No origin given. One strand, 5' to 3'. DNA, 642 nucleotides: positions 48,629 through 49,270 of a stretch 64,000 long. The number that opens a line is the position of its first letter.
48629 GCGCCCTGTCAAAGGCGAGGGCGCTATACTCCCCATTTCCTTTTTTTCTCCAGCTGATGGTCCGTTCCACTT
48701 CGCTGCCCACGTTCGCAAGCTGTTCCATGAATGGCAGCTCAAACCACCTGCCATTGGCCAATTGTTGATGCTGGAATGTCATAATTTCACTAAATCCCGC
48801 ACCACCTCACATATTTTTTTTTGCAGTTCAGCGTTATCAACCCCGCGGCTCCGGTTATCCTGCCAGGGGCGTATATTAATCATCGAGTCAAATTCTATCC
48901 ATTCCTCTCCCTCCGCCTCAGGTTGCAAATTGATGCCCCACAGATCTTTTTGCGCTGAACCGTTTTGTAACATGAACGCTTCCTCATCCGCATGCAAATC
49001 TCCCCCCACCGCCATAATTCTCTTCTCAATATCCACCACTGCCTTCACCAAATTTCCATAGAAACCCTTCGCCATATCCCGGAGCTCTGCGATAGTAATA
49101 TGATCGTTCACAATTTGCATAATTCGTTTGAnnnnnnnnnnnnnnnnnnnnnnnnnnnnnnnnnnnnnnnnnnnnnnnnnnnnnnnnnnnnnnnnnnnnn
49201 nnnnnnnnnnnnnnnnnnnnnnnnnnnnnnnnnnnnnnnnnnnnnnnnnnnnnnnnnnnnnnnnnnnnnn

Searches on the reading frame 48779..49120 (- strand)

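Call 75: search_protein_families(library=pfam, proteins=[window:48779-49120:-], max_evalue=0.001)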
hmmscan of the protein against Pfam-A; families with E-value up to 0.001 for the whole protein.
window:48779-49120:- (113 aa): 1 family
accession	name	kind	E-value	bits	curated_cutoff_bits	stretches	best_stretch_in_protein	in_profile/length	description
PF18924.5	DUF5674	-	1.9e-33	115.2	27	1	3-109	2-108/109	Protein of unknown function (DUF5674)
